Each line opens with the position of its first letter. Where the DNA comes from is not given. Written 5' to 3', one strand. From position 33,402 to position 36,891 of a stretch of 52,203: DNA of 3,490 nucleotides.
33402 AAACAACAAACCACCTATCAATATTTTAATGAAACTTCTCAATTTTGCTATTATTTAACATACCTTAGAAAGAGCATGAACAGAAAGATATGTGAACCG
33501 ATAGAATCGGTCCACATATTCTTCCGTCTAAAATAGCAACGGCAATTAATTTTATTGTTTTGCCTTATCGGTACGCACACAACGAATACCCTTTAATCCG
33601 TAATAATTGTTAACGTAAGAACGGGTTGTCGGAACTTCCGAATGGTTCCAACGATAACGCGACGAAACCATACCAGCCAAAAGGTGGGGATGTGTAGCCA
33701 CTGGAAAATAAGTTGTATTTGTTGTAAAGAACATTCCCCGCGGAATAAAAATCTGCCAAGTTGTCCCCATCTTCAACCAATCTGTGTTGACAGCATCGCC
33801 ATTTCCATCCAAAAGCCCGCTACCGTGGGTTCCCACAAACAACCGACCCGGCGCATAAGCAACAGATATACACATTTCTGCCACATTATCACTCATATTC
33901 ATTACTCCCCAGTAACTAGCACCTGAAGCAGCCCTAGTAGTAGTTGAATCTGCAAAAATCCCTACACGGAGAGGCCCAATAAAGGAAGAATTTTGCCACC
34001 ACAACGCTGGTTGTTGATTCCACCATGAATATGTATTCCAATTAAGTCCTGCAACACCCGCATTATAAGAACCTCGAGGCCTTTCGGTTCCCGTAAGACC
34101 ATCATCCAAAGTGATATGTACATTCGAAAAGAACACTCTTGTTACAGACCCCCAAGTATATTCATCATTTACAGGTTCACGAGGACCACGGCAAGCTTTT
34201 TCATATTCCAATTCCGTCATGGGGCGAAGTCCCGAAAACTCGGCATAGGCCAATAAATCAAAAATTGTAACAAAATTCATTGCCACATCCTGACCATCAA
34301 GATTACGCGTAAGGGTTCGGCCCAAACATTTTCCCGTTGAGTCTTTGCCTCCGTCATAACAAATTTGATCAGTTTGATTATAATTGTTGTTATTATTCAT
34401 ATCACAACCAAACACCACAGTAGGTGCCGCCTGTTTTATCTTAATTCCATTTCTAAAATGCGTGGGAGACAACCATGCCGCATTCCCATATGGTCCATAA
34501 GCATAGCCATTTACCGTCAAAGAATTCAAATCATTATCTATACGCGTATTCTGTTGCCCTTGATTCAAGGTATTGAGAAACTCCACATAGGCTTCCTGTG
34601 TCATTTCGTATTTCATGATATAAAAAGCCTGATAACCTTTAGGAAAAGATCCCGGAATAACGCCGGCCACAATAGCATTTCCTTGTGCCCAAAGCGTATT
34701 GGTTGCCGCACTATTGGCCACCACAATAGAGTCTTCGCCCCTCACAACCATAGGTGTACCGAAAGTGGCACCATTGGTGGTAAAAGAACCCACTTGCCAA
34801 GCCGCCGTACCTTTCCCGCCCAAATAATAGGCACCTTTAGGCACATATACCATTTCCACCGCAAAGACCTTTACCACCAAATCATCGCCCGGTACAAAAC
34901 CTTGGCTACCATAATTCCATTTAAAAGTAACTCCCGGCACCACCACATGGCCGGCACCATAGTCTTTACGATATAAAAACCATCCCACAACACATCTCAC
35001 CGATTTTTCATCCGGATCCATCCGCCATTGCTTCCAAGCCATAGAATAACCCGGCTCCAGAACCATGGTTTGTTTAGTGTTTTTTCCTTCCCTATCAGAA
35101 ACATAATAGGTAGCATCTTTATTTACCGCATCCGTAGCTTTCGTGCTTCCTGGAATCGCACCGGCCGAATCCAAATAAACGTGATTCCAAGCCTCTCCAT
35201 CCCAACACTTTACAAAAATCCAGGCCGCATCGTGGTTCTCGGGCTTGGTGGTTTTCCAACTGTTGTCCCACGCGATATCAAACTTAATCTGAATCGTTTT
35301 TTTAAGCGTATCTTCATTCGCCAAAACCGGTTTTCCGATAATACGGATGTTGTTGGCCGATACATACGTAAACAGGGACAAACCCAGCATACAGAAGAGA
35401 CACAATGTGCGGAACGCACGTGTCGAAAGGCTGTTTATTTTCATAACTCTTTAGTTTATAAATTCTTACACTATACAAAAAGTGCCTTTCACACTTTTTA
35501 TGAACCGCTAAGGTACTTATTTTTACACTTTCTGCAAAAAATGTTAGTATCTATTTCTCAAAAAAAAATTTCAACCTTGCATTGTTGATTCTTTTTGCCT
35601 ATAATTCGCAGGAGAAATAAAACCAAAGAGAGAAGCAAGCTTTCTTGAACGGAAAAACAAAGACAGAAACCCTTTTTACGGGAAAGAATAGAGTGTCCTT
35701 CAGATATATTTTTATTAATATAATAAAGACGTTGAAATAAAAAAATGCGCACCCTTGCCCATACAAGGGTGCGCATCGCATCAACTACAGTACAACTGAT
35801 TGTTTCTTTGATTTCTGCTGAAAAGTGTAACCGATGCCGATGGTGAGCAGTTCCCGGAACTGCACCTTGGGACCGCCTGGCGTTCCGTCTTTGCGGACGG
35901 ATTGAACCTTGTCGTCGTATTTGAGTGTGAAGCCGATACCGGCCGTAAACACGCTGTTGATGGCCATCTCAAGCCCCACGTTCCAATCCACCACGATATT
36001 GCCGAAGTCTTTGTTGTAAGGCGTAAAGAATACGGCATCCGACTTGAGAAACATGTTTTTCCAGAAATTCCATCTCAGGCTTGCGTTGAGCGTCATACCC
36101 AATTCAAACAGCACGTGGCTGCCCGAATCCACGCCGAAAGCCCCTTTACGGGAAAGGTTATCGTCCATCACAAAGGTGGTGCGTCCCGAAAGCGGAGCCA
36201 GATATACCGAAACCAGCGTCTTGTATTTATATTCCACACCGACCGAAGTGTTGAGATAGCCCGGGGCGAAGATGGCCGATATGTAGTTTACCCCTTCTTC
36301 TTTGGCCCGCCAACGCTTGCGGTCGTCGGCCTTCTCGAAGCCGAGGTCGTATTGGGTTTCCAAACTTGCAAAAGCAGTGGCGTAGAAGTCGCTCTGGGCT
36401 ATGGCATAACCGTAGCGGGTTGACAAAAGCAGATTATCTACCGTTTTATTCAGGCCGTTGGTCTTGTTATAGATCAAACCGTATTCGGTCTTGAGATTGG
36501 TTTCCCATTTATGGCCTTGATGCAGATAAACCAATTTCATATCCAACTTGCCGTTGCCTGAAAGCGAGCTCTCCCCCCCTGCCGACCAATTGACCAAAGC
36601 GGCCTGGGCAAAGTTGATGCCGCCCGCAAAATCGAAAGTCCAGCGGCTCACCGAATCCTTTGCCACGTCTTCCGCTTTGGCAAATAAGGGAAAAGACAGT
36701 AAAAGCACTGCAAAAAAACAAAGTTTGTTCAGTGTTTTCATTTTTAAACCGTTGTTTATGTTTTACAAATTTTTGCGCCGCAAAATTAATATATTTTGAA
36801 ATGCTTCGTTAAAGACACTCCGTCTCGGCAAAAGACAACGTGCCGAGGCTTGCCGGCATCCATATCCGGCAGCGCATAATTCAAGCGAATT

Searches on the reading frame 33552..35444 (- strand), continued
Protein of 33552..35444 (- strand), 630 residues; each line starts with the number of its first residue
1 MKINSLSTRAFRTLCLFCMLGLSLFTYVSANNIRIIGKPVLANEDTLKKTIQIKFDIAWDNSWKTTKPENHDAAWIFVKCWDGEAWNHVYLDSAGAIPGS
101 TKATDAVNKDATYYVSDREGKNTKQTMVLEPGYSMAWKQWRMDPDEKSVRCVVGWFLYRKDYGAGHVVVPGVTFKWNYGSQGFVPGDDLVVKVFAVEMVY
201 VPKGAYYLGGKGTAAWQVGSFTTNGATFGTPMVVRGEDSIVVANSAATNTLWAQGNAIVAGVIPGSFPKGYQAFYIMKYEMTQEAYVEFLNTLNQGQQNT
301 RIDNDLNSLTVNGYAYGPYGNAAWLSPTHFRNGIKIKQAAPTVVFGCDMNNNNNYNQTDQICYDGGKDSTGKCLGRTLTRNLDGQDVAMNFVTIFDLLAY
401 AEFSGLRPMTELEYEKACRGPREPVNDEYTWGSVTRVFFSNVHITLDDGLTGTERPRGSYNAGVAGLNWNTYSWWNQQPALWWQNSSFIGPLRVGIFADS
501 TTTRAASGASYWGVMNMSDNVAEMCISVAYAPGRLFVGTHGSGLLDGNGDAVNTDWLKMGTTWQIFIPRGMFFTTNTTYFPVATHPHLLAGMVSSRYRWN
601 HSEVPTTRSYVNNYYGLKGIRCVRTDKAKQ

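Call 90: find_encoding_contigs(protein=P0145, flank=10000, max_places=2)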
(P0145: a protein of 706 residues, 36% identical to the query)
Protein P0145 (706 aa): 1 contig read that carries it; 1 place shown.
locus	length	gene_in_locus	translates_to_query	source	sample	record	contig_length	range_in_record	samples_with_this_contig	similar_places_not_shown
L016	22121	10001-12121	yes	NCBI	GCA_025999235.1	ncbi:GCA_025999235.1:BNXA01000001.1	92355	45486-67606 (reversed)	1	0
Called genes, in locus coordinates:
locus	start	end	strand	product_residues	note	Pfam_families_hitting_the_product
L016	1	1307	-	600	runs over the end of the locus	PF00009:GTP_EFTU, PF01926:MMR_HSR1 (weak), PF22042:EF-G_D2, PF03144:GTP_EFTU_D2, PF00679:EFG_C, PF21018:BipA_C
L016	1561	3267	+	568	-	PF03577:Peptidase_C69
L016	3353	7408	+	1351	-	PF18962:Por_Secre_tail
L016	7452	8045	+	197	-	PF01813:ATP-synt_D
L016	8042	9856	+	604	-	PF01496:V_ATPase_I (weak)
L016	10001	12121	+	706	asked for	PF03781:FGE-sulfatase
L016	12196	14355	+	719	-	PF03781:FGE-sulfatase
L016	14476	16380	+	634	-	-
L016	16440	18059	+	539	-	PF03781:FGE-sulfatase (faint)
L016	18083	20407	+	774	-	PF03781:FGE-sulfatase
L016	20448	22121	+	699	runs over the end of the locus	PF03781:FGE-sulfatase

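Call 91: find_encoding_contigs(protein=P0128, flank=10000, max_places=2)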
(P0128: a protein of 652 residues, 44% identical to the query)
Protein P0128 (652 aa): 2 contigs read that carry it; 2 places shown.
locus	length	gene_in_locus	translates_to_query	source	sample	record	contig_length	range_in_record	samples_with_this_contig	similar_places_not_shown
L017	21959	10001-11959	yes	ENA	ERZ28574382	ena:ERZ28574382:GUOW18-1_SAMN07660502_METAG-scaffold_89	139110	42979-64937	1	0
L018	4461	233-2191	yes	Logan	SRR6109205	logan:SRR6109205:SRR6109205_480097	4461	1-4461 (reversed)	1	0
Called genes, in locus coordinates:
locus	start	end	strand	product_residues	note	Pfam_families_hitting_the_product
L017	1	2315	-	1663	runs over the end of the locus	-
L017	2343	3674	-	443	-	PF25919:BSH_CusB (weak), PF25917:BSH_RND, PF25893:HH_CzcB (weak), PF25967:RND-MFP_C (weak), PF25975:CzcB_C, PF25989:YknX_C (weak)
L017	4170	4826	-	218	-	-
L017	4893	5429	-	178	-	-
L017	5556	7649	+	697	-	PF19529:DUF6057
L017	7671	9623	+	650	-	PF07676:PD40 (faint)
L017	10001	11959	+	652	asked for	PF03781:FGE-sulfatase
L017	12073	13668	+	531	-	PF03781:FGE-sulfatase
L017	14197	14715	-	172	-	-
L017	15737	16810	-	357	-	-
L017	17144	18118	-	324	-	-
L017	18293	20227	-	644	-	-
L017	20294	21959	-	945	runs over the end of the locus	-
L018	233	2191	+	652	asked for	PF03781:FGE-sulfatase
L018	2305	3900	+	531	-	PF03781:FGE-sulfatase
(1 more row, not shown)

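Call 103: find_encoding_contigs(protein=P0105, flank=10000, max_places=3)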
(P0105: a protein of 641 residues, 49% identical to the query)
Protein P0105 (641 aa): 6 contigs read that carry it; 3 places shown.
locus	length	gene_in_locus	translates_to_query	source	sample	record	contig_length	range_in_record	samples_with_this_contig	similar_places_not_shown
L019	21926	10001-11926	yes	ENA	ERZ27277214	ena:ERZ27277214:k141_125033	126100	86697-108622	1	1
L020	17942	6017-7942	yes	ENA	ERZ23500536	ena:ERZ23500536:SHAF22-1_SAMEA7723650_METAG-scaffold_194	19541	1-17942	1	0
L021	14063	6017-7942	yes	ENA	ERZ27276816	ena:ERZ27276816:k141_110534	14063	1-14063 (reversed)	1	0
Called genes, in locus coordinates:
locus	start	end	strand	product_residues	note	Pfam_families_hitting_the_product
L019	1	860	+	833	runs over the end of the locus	PF00580:UvrD-helicase, PF13245:AAA_19, PF13604:AAA_30 (faint), PF13361:UvrD_C, PF13538:UvrD_C_2, PF21196:PcrA_UvrD_tudor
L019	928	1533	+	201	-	PF13274:SocA_Panacea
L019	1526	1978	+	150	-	-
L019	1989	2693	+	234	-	-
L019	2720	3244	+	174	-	-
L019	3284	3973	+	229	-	PF07719:TPR_2 (faint), PF13181:TPR_8 (faint)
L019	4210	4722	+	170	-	-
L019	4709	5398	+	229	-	-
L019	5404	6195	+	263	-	PF00149:Metallophos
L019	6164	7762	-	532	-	PF07676:PD40 (faint)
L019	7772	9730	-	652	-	PF19529:DUF6057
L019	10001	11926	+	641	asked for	PF03781:FGE-sulfatase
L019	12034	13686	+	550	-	PF03781:FGE-sulfatase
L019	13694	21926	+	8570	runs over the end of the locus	?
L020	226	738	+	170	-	-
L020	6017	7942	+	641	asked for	PF03781:FGE-sulfatase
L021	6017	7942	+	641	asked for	PF03781:FGE-sulfatase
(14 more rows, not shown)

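Call 104: find_encoding_contigs(protein=P0047, flank=10000, max_places=2)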
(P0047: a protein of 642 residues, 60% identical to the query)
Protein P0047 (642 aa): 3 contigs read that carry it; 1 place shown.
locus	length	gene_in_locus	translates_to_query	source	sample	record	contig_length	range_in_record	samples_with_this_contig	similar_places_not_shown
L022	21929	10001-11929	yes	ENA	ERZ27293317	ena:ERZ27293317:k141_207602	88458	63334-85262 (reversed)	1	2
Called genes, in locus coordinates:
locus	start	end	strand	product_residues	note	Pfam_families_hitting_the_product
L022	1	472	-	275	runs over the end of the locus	PF05853:BKACE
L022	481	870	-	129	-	-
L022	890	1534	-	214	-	PF01144:CoA_trans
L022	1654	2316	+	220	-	PF00156:Pribosyltran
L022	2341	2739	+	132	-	PF10604:Polyketide_cyc2 (weak)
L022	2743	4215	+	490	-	PF01938:TRAM, PF05958:tRNA_U5-meth_tr, PF13847:Methyltransf_31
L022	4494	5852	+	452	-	PF13173:AAA_14, PF13635:DUF4143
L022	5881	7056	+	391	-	PF00144:Beta-lactamase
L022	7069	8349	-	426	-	PF13173:AAA_14, PF13635:DUF4143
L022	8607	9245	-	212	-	PF07719:TPR_2 (faint), PF13414:TPR_11 (faint), PF13431:TPR_17 (faint)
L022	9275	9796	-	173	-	-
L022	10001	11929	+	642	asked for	PF03781:FGE-sulfatase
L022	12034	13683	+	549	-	PF03781:FGE-sulfatase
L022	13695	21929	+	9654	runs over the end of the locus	-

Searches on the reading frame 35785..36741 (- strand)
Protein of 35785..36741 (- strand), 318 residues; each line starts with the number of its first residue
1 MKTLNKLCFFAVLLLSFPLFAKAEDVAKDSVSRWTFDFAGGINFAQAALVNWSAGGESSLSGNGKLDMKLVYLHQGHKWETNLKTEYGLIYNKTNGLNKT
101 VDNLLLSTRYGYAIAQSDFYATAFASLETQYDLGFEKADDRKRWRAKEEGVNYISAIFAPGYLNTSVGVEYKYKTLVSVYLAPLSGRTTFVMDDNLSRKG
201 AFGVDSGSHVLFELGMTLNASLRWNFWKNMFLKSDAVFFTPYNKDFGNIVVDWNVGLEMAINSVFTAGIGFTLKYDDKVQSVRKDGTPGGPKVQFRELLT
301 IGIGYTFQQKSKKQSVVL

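Call 6: search_protein_families(library=pfam, proteins=[window:35785-36741:-], max_evalue=0.01)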
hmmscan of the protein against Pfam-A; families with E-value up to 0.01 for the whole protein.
window:35785-36741:- (318 aa): 2 families
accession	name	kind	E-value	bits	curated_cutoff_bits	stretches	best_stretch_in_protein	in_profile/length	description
PF11276.14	DUF3078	-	2.9e-19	69.7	25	1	44-135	1-92/92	Protein of unknown function (DUF3078)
PF04338.18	DUF481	-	1.9e-06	28.5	21.1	1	214-281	127-193/210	Protein of unknown function, DUF481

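Call 15: search_protein_families(library=ncbifam, proteins=[window:35785-36741:-], max_evalue=0.01)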
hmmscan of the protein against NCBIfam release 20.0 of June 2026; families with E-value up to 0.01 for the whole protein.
window:35785-36741:- (318 aa): 0 families
